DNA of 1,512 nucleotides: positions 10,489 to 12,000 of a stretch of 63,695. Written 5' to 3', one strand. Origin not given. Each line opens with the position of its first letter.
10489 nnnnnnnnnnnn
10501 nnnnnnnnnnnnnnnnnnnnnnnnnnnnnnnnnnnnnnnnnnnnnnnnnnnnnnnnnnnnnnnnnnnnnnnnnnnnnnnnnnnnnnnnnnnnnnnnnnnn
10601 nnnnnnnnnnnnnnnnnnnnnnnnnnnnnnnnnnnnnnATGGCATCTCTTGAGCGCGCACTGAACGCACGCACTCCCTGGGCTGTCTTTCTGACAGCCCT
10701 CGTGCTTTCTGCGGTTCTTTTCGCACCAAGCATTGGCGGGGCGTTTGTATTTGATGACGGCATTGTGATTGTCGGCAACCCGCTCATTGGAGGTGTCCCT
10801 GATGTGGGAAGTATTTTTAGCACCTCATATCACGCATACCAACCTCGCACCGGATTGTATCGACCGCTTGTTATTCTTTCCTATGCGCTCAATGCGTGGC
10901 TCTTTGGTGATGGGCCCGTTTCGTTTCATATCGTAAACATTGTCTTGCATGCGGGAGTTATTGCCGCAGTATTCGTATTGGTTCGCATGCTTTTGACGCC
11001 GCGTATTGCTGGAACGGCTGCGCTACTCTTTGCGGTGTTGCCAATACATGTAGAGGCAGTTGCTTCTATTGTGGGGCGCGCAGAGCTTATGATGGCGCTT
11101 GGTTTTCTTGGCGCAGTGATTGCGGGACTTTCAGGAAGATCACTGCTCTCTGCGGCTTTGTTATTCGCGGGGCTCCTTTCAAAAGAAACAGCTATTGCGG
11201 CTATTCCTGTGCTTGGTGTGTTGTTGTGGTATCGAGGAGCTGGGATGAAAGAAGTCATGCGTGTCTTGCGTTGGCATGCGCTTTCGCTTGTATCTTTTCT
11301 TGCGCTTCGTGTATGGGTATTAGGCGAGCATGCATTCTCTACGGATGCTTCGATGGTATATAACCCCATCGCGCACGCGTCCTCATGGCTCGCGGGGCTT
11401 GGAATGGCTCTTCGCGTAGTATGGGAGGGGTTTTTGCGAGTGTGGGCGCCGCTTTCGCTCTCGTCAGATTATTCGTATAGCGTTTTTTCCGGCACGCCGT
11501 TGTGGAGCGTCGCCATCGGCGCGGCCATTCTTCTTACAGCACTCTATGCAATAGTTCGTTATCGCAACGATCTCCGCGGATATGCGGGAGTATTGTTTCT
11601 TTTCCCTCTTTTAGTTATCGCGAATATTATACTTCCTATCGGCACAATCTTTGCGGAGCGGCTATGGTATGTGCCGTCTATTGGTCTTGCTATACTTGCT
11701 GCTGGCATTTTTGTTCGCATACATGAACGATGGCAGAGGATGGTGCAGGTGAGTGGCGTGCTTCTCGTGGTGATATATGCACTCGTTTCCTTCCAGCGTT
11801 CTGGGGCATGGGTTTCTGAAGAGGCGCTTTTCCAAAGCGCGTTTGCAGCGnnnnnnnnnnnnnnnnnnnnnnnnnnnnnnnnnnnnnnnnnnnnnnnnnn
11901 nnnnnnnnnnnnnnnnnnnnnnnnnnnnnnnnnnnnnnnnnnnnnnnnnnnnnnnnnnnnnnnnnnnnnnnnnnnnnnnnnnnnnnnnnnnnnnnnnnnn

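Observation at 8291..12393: Two TMTC-like O-glycosyltransferases flanking a Ser/Pro/Thr-rich exported protein, next to an Ig-like S-layer gene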

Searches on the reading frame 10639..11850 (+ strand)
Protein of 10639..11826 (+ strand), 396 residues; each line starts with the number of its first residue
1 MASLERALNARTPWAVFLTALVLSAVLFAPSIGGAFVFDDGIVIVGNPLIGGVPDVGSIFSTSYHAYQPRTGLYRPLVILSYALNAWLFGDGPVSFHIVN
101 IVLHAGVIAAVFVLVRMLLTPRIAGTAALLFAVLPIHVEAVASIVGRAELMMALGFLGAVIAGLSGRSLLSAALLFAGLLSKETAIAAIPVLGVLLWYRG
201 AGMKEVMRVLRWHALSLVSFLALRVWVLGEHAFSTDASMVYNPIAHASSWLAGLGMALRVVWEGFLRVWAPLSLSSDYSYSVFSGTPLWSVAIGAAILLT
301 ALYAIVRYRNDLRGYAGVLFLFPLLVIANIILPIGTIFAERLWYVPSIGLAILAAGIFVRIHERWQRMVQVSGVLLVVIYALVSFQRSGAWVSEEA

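Call 42: find_homologous_proteins(query=window:10639-11826:+, max_evalue=0.001)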
Query window:10639-11826:+ (396 aa): 398 proteins with E <= 0.001 among 8000 candidates; the best 120 are listed.
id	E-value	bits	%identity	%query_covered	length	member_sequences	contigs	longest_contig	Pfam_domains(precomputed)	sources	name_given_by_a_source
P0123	1.8e-243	826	100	100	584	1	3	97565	PF14559.13,PF13424.13,PF13432.13,PF13428.13,PF07719.24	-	-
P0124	2.7e-190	651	77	100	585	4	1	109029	PF07721.21,PF14559.13,PF13424.13,PF13432.13,PF13428.13,PF07719.24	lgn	-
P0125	7.7e-188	643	78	100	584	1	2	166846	PF14559.13,PF13414.13,PF13424.13,PF07719.24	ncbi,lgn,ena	ncbi:MAG: tetratricopeptide repeat protein [Patescibacteria group bacterium]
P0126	5.6e-72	261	42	94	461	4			-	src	-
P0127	4.7e-70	255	43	95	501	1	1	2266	PF13231.13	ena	-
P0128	1.8e-69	253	41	95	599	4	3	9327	PF13414.13,PF13176.13,PF13428.13,PF13374.13,PF14559.13,PF00515.35,PF12895.14,PF13424.13,PF13432.13,PF13181.13,PF07719.24,PF13174.13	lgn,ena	-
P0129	2.0e-69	253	41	95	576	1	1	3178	PF14559.13,PF23914.2,PF13371.13,PF00515.35,PF12895.14,PF13424.13,PF13428.13,PF13181.13,PF07719.24,PF13174.13,PF13231.13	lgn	-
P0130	3.2e-69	252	45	93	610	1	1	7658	PF14559.13,PF13414.13,PF12895.14,PF13424.13,PF13432.13,PF13428.13,PF13181.13,PF07719.24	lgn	-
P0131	1.1e-68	250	45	95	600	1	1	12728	PF14559.13,PF13414.13,PF00515.35,PF12895.14,PF13424.13,PF13432.13,PF13428.13,PF13181.13,PF07719.24,PF13374.13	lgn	-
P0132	5.9e-68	248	42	95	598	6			PF14559.13,PF00515.35,PF13424.13,PF13432.13,PF13428.13,PF13181.13,PF07719.24,PF13374.13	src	-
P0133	7.2e-68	248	43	94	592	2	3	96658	PF14559.13,PF13414.13,PF00515.35,PF12895.14,PF13424.13,PF13176.13,PF13432.13,PF13428.13,PF13181.13,PF07719.24,PF13374.13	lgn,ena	-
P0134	9.4e-68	247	43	100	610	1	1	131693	PF13431.13,PF13414.13,PF13428.13,PF13374.13,PF14559.13,PF00515.35,PF12895.14,PF13424.13,PF13432.13,PF13181.13,PF07719.24,PF13174.13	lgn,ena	-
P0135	1.1e-67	247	39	95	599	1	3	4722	PF14559.13,PF13414.13,PF12895.14,PF13424.13,PF13432.13,PF13428.13,PF13181.13,PF07719.24,PF13174.13,PF13231.13,PF13374.13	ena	-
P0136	4.1e-67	245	39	99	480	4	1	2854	-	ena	-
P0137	9.1e-66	241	42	95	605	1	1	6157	PF23914.2,PF13414.13,PF13428.13,PF13374.13,PF14559.13,PF00515.35,PF12895.14,PF13424.13,PF13432.13,PF13181.13,PF07719.24,PF13174.13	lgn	-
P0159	2.8e-58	216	36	99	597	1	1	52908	PF14559.13,PF08409.17,PF13424.13,PF13181.13,PF07719.24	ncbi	ncbi:MAG: hypothetical protein ABH833_00675 [Parcubacteria group bacterium]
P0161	1.4e-57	214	38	98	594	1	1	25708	PF08409.17,PF13424.13,PF13432.13,PF07719.24,PF13374.13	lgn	-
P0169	5.6e-55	205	33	99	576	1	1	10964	PF13431.13,PF08409.17,PF00515.35,PF13424.13,PF13176.13,PF13181.13,PF07719.24,PF13231.13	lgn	-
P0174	7.1e-52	195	35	96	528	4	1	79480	PF08409.17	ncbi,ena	-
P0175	2.8e-50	190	36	97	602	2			PF14559.13,PF08409.17,PF00515.35,PF13424.13,PF13181.13,PF07719.24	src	-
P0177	4.1e-49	186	36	83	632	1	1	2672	PF14559.13,PF13431.13,PF08409.17,PF00515.35,PF13424.13,PF13176.13,PF13432.13,PF13181.13,PF07719.24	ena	-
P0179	8.6e-49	185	35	95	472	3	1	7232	PF14559.13,PF08409.17,PF13424.13,PF07719.24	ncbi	ncbi:MAG: repeat-containing protein, partial [Microgenomates group bacterium GW2011_GWC1_43_11]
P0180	9.0e-49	185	34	96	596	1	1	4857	PF14559.13,PF13414.13,PF08409.17,PF00515.35,PF13424.13,PF13432.13,PF13428.13,PF13181.13,PF07719.24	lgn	-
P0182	1.4e-48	184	35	95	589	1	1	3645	PF13431.13,PF13414.13,PF08409.17,PF13176.13,PF13428.13,PF13374.13,PF07721.21,PF14559.13,PF24575.2,PF00515.35,PF12895.14,PF13424.13,PF13181.13,PF07719.24,PF13174.13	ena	-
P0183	1.5e-48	184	33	97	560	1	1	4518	PF13431.13,PF08409.17,PF00515.35,PF13424.13,PF13181.13,PF07719.24,PF13231.13,PF13374.13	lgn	-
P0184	1.6e-48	184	36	95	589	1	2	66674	PF13431.13,PF13414.13,PF08409.17,PF13176.13,PF13428.13,PF07721.21,PF14559.13,PF24575.2,PF00515.35,PF12895.14,PF13424.13,PF13432.13,PF13181.13,PF07719.24,PF13174.13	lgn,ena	-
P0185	1.7e-48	184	35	95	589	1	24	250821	PF13431.13,PF13414.13,PF08409.17,PF13176.13,PF13428.13,PF07721.21,PF14559.13,PF24575.2,PF00515.35,PF12895.14,PF13424.13,PF13432.13,PF13181.13,PF07719.24,PF13174.13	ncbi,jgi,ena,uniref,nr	ncbi:MAG: hypothetical protein UW43_C0001G0004 [Candidatus Yanofskybacteria bacterium GW2011_GWA1_44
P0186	1.7e-48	184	35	95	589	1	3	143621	PF13431.13,PF13414.13,PF08409.17,PF13176.13,PF13428.13,PF07721.21,PF14559.13,PF24575.2,PF00515.35,PF12895.14,PF13424.13,PF13432.13,PF13181.13,PF07719.24,PF13174.13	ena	-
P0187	1.7e-48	184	35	95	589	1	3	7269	PF13431.13,PF13414.13,PF08409.17,PF13176.13,PF13428.13,PF07721.21,PF14559.13,PF24575.2,PF00515.35,PF12895.14,PF13424.13,PF13432.13,PF13181.13,PF07719.24,PF13174.13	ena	-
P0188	2.0e-48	184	33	93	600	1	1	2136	PF14559.13,PF24575.2,PF08409.17,PF00515.35,PF12895.14,PF13424.13,PF13176.13,PF13432.13,PF13428.13,PF13181.13,PF07719.24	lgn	-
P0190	4.6e-48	183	35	95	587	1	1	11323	PF14559.13,PF13431.13,PF08409.17,PF00515.35,PF13424.13,PF13432.13,PF07719.24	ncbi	-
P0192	4.8e-48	182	35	95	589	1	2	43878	PF13431.13,PF13414.13,PF08409.17,PF13176.13,PF13428.13,PF13374.13,PF07721.21,PF14559.13,PF24575.2,PF00515.35,PF12895.14,PF13424.13,PF13181.13,PF07719.24,PF13174.13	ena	-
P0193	5.2e-48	182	35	95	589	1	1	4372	PF13431.13,PF13414.13,PF08409.17,PF13176.13,PF13428.13,PF07721.21,PF14559.13,PF24575.2,PF00515.35,PF12895.14,PF13424.13,PF13432.13,PF13181.13,PF07719.24,PF13174.13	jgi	-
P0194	5.2e-48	182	35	95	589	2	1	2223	PF13431.13,PF13414.13,PF08409.17,PF13176.13,PF13428.13,PF07721.21,PF14559.13,PF24575.2,PF00515.35,PF12895.14,PF13424.13,PF13432.13,PF13181.13,PF07719.24,PF13174.13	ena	-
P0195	6.4e-48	182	36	95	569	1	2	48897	PF08409.17,PF00515.35,PF13424.13,PF13428.13,PF13181.13,PF07719.24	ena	-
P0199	2.9e-47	180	36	88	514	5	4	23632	PF08409.17,PF13231.13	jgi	jgi:hypothetical protein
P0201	6.4e-47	179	34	96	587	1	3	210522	PF14559.13,PF13431.13,PF08409.17,PF00515.35,PF12895.14,PF13424.13,PF13432.13,PF13428.13,PF13181.13,PF07719.24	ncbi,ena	-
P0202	1.0e-46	178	35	88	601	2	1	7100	PF14559.13,PF13431.13,PF08409.17,PF00515.35,PF12895.14,PF13424.13,PF13432.13,PF13428.13,PF13181.13,PF07719.24,PF13374.13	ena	-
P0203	1.5e-46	178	35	95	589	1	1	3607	PF13431.13,PF13414.13,PF08409.17,PF13176.13,PF13428.13,PF13374.13,PF07721.21,PF14559.13,PF24575.2,PF00515.35,PF12895.14,PF13424.13,PF13181.13,PF07719.24,PF13174.13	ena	-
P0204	1.8e-46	177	32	89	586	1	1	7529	PF13431.13,PF08409.17,PF00515.35,PF13424.13,PF13432.13,PF13181.13,PF07719.24,PF13374.13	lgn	-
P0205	1.9e-46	177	34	96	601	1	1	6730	PF14559.13,PF08409.17,PF00515.35,PF13424.13,PF13176.13,PF13432.13,PF13428.13,PF13181.13,PF07719.24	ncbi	-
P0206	2.0e-46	177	32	94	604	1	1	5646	PF14559.13,PF08409.17,PF00515.35,PF12895.14,PF13424.13,PF13176.13,PF13432.13,PF13428.13,PF13181.13,PF07719.24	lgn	-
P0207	3.8e-46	176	34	96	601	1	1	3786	PF14559.13,PF13431.13,PF08409.17,PF00515.35,PF12895.14,PF13424.13,PF13432.13,PF13428.13,PF13181.13,PF07719.24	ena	-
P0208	5.1e-46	176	32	95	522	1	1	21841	PF08409.17,PF00515.35,PF13424.13,PF13181.13,PF07719.24,PF13231.13,PF13374.13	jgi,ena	-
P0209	6.9e-46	175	33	95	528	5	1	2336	PF08409.17,PF00515.35,PF13424.13,PF13181.13,PF07719.24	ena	-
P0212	1.4e-45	174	35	99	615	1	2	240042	PF14559.13,PF08409.17,PF00515.35,PF12895.14,PF13424.13,PF13432.13,PF13181.13,PF07719.24,PF13174.13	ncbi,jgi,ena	-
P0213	4.1e-45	173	33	95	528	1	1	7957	PF08409.17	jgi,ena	-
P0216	1.6e-44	171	34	92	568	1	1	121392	PF14559.13,PF13431.13,PF08409.17,PF00515.35,PF12895.14,PF13424.13,PF13432.13,PF13428.13,PF13181.13,PF07719.24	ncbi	ncbi:MAG: tetratricopeptide repeat protein [Patescibacteria group bacterium]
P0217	1.9e-44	171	33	97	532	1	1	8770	PF13431.13,PF08409.17,PF00515.35,PF13424.13,PF13432.13,PF07719.24,PF13231.13,PF13374.13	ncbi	-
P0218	2.4e-44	170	34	97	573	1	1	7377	PF14559.13,PF13431.13,PF08409.17,PF00515.35,PF13424.13,PF13176.13,PF13432.13,PF13181.13,PF07719.24,PF13374.13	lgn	-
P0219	2.8e-44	170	34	95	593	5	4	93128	PF13431.13,PF13414.13,PF08409.17,PF13176.13,PF13428.13,PF14559.13,PF00515.35,PF12895.14,PF13424.13,PF13432.13,PF13181.13,PF07719.24,PF13174.13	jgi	-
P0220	3.2e-44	170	35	95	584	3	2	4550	PF13431.13,PF08409.17,PF13176.13,PF13428.13,PF14559.13,PF24575.2,PF00515.35,PF12895.14,PF13424.13,PF13432.13,PF13181.13,PF07719.24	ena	-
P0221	4.0e-44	170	34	95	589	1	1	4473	PF13431.13,PF13414.13,PF08409.17,PF13176.13,PF13428.13,PF13374.13,PF07721.21,PF14559.13,PF24575.2,PF00515.35,PF12895.14,PF13424.13,PF13181.13,PF07719.24,PF13174.13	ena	-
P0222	6.6e-44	169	33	98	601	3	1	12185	PF13431.13,PF13414.13,PF08409.17,PF13176.13,PF13428.13,PF13374.13,PF07721.21,PF14559.13,PF00515.35,PF12895.14,PF13424.13,PF13432.13,PF13181.13,PF07719.24,PF13174.13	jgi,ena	-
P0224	1.1e-43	168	35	96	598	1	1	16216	PF14559.13,PF13431.13,PF08409.17,PF00515.35,PF12895.14,PF13424.13,PF13176.13,PF13432.13,PF13428.13,PF07719.24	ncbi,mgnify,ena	ncbi:MAG: tetratricopeptide repeat protein [Patescibacteria group bacterium]|mgnify:FL=1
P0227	3.4e-43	167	35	96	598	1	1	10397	PF14559.13,PF13431.13,PF08409.17,PF00515.35,PF13424.13,PF13432.13,PF13428.13,PF07719.24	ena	-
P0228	4.1e-43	166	35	96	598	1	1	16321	PF14559.13,PF13431.13,PF08409.17,PF00515.35,PF13424.13,PF13432.13,PF13428.13,PF07719.24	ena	-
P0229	4.6e-43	166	36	85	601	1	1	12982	PF13431.13,PF23914.2,PF13414.13,PF08409.17,PF13176.13,PF13428.13,PF13374.13,PF14559.13,PF00515.35,PF12895.14,PF13424.13,PF13432.13,PF13181.13,PF07719.24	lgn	-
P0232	1.2e-42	165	32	95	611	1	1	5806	PF14559.13,PF24575.2,PF08409.17,PF00515.35,PF13424.13,PF13176.13,PF13432.13,PF13428.13,PF13181.13,PF07719.24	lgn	-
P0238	5.6e-42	163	34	93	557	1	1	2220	PF08409.17,PF07719.24,PF13231.13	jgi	-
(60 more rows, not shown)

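Call 51: predict_structure(alignment_id=A3)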
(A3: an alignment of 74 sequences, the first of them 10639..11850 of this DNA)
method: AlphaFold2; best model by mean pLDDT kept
length: 404 residues; sequences in the alignment: 74
mean_pLDDT: 93.0   pTM: 0.93
mean pLDDT of the five models: 93.0, 92.0, 91.7, 91.6, 91.6
residues with pLDDT >= 90: 340; 70-90: 41; 50-70: 23; < 50: 0
segments of 3 or more residues with pLDDT < 50: none
pLDDT, mean of each block of 10 residues (from residue 1): 60 92 98 93 94 96 95 96 97 97 98 98 97 97 96 99 98 98 97 98 97 98 97 83 86 92 94 76 77 97 97 98 93 72 96 97 95 96 96 93 84
secondary structure, 60 per line:
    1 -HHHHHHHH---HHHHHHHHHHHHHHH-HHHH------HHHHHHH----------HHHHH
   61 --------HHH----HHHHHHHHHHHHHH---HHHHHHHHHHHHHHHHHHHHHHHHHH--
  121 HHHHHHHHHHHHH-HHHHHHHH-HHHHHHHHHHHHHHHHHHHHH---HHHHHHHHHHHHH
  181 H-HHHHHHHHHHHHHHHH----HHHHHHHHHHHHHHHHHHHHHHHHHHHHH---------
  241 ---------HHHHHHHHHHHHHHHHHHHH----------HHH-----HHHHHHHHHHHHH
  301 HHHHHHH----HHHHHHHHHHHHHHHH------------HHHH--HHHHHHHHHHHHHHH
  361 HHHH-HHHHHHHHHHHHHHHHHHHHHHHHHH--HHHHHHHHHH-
elements in order: H2-9 H13-27 H29-32 H39-45 H56-60 H76-89 H93-118 H121-133 H135-142 H144-164 H168-181 H183-198 H203-231 H250-269 H288-307 H312-327 H340-343 H346-364 H366-391 H394-403

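Call 53: fold_search(model_id=the predicted structure, library=pdb)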
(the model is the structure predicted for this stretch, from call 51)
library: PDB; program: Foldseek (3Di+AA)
matches with E <= 10: 323; with E <= 0.001: 1
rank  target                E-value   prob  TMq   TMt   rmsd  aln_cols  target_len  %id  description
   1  6s7t_A                3.5e-04  1.00  0.45  0.28  16.8       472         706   10  Cryo-EM structure of human oligosaccharyltransferase complex OST-B (released 2019-12-18)
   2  7oci_F                2.2e-03  1.00  0.46  0.32  13.2       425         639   13  Cryo-EM structure of yeast Ost6p containing oligosaccharyltransferase complex (released 2022-02-16)
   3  9s6u_A                4.6e-03  1.00  0.50  0.39  10.4       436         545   12  Ternary cryo-EM structure of human ALG9 with Dol25-PP-GlcNAc2Man8, Dol25-P-Man and Fab (released 2026-03-18)
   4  3waj                  5.0e-03  1.00  0.45  0.26  15.1       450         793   13  Crystal structure of the Archaeoglobus fulgidus oligosaccharyltransferase (O29867_ARCFU) complex with Zn and sulfate (released 2013-10-30)
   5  8age_A                5.9e-03  1.00  0.50  0.34  12.0       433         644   12  Structure of yeast oligosaccharylransferase complex with acceptor peptide bound (released 2022-12-07)
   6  3wak                  8.4e-03  1.00  0.45  0.24  15.1       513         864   13  Crystal structure of the Archaeoglobus fulgidus oligosaccharyltransferase (O29867_ARCFU) in the apo form (released 2013-10-30)
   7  5f15                  1.0e-02  1.00  0.44  0.35  14.6       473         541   18  Crystal Structure of ArnT from Cupriavidus metallidurans bound to Undecaprenyl phosphate (released 2016-02-17)
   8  8agb_A                1.4e-02  1.00  0.48  0.33  14.3       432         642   11  Structure of yeast oligosaccharylransferase complex with lipid-linked oligosaccharide bound (released 2022-12-07)
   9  8b6l_I                1.4e-02  1.00  0.44  0.29  15.5       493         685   13  Subtomogram average of the human Sec61-TRAP-OSTA-translocon (released 2022-12-07)
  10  8agc_A                1.5e-02  1.00  0.47  0.30  14.0       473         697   12  Structure of yeast oligosaccharylransferase complex with lipid-linked oligosaccharide and non-acceptor peptide bound (released 2022-12-07)
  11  6x0o                  1.6e-02  0.97  0.36  0.17  15.4       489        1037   11  Single-Particle Cryo-EM Structure of Arabinosyltransferase EmbB from Mycobacterium smegmatis (released 2020-06-10)
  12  6ftg_5                1.7e-02  1.00  0.47  0.32  11.9       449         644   14  Subtomogram average of OST-containing ribosome-translocon complexes from canine rough microsomal membranes (released 2018-03-21)
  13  6c26_A                1.9e-02  1.00  0.47  0.32  13.8       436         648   11  The Cryo-EM structure of a eukaryotic oligosaccharyl transferase complex (released 2018-01-31)
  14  7bve_A                2.3e-02  0.93  0.35  0.17  14.6       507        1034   15  Cryo-EM structure of Mycobacterium smegmatis arabinosyltransferase EmbC2-AcpM2 in complex with ethambutol (released 2020-04-29)
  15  6ezn_F                2.4e-02  0.99  0.42  0.29  14.2       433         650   12  Cryo-EM structure of the yeast oligosaccharyltransferase (OST) complex (released 2018-01-17)
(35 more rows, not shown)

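Call 81: search_solved_structures(query=window:10639-11826:+, max_evalue=10)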
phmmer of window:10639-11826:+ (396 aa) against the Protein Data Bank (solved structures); distinct sequences matched with E-value up to 10: 0.

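Call 84: search_protein_families(library=pfam, proteins=[window:10639-11826:+, P0159, P0174, P0201], max_evalue=10)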
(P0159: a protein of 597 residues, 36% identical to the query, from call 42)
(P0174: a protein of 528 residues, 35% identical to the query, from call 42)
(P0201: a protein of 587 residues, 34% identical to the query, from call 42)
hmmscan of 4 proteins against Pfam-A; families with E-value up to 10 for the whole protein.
window:10639-11826:+ (396 aa): 3 families
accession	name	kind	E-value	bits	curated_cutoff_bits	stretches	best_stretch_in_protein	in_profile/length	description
PF13231.12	PMT_2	-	0.0023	18.6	26.1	1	82-223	10-157/160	Dolichyl-phosphate-mannose-protein mannosyltransferase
PF06785.16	UPF0242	-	0.17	12.4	33.5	1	312-360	4-50/194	Uncharacterised protein family (UPF0242) N-terminus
PF16316.10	DUF4956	-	6.3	6.9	30.6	1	290-328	44-82/169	Domain of unknown function (DUF4956)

P0159 (597 aa): 15 families
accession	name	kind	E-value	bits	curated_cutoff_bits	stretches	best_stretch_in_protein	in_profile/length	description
PF13424.12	TPR_12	-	6.5e-10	39.5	30.1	2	417-478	5-74/77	Tetratricopeptide repeat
PF07719.23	TPR_2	-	4.1e-09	36.3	27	3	453-478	5-30/34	Tetratricopeptide repeat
PF14559.12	TPR_19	-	2.5e-08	34.6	25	2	462-515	4-57/68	Tetratricopeptide repeat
PF08409.16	TMTC_DUF1736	-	1.8e-06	28.3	27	1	236-287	8-60/75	Protein O-mannosyl-transferase TMTC, DUF1736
PF13181.12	TPR_8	-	1.1e-05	25.6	25.7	2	486-514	4-32/34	Tetratricopeptide repeat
PF13428.12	TPR_14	-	6.8e-05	23.6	23.5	1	422-456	8-42/44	Tetratricopeptide repeat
PF13374.12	TPR_10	-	0.00051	20.4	27.5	1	486-512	5-31/42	Tetratricopeptide repeat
PF13176.12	TPR_7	-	0.0033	17.9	27.9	1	452-476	2-28/36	Tetratricopeptide repeat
PF13174.12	TPR_6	-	0.018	16.1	26.3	1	489-515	6-32/33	Tetratricopeptide repeat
PF13432.12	TPR_16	-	0.043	14.7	32.7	0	462-516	10-64/65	Tetratricopeptide repeat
PF00515.34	TPR_1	-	0.043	14.1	27.8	1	455-478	7-30/34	Tetratricopeptide repeat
PF13431.12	TPR_17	-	0.053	14.3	24.4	1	442-470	6-34/34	Tetratricopeptide repeat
PF13371.12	TPR_9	-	0.14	12.6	35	0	423-469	3-49/73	Tetratricopeptide repeat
PF14897.12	EpsG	-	0.16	11.5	30.1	1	82-395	55-317/326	EpsG family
PF17370.7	DUF5392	-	9.8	6.7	25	1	111-164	29-80/139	Family of unknown function (DUF5392)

P0174 (528 aa): 16 families
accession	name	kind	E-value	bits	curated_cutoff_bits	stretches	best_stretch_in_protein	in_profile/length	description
PF08409.16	TMTC_DUF1736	-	3.4e-08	33.8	27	1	238-301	10-74/75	Protein O-mannosyl-transferase TMTC, DUF1736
PF00515.34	TPR_1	-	6.5e-05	23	27.8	1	451-480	2-31/34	Tetratricopeptide repeat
PF07719.23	TPR_2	-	0.00067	20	27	1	452-477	3-28/34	Tetratricopeptide repeat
PF14559.12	TPR_19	-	0.0012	19.6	25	1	429-474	4-49/68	Tetratricopeptide repeat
PF13428.12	TPR_14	-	0.0014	19.6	23.5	1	457-486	8-37/44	Tetratricopeptide repeat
PF13181.12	TPR_8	-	0.0017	18.8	25.7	1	451-478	2-29/34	Tetratricopeptide repeat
PF13424.12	TPR_12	-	0.0039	17.8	30.1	1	420-477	7-72/77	Tetratricopeptide repeat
PF25062.1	ARM_TT21_N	-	0.0041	17.3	40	1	423-524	107-208/222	Tetratricopeptide repeat protein 21 N-terminal ARM repeat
PF09976.15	TPR_21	-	0.019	15.1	25.5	1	417-482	114-178/193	Tetratricopeptide repeat-like domain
PF13174.12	TPR_6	-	0.021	15.9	26.3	1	456-481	6-31/33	Tetratricopeptide repeat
PF13432.12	TPR_16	-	0.024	15.5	32.7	2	455-481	36-62/65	Tetratricopeptide repeat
PF13374.12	TPR_10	-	0.067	13.7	27.5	1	452-470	4-22/42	Tetratricopeptide repeat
PF13176.12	TPR_7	-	0.096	13.3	27.9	1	452-478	1-29/36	Tetratricopeptide repeat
PF03305.18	Lipoprotein_X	-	0.11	12.8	25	1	433-473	106-146/182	Mycoplasma MG185/MG260 protein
PF12092.13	DUF3568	-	0.18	12.3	23.2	1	406-471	13-75/124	Protein of unknown function (DUF3568)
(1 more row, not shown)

P0201 (587 aa): 23 families
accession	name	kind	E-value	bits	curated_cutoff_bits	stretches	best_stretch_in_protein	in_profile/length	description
PF14559.12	TPR_19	-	1.8e-16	60.7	25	3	453-493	4-44/68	Tetratricopeptide repeat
PF13424.12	TPR_12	-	6.7e-12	45.9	30.1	3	442-504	5-75/77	Tetratricopeptide repeat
PF00515.34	TPR_1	-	8.9e-11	41.6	27.8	3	476-502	3-29/34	Tetratricopeptide repeat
PF07719.23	TPR_2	-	9.7e-11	41.4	27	3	444-472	5-33/34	Tetratricopeptide repeat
PF13432.12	TPR_16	-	3.7e-10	40.5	32.7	3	459-501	16-58/65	Tetratricopeptide repeat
PF13428.12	TPR_14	-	2.3e-07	31.2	23.5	1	546-579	6-39/44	Tetratricopeptide repeat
PF13181.12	TPR_8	-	3.5e-07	30.3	25.7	1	476-502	3-29/34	Tetratricopeptide repeat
PF13431.12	TPR_17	-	1.1e-06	28.9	24.4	1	463-493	2-32/34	Tetratricopeptide repeat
PF08409.16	TMTC_DUF1736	-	1.1e-06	28.9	27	1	229-277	10-59/75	Protein O-mannosyl-transferase TMTC, DUF1736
PF12895.13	ANAPC3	-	4.2e-06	27.4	27.2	2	510-567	26-82/82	Anaphase-promoting complex, cyclosome, subunit 3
PF13414.12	TPR_11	-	3.3e-05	23.9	26.8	1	461-488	15-42/42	TPR repeat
PF25063.1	ARM_TT21_C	-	6.8e-05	23.3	35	1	412-493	101-183/209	Tetratricopeptide repeat protein 21 C-terminal ARM domain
PF24575.1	TPR_Slam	-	0.00033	21.5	35.2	1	416-497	22-104/104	Surface lipoprotein assembly modifier, N-terminal TPR repeats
PF13176.12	TPR_7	-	0.0012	19.3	27.9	1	477-493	2-18/36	Tetratricopeptide repeat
PF13374.12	TPR_10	-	0.002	18.5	27.5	1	475-504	3-32/42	Tetratricopeptide repeat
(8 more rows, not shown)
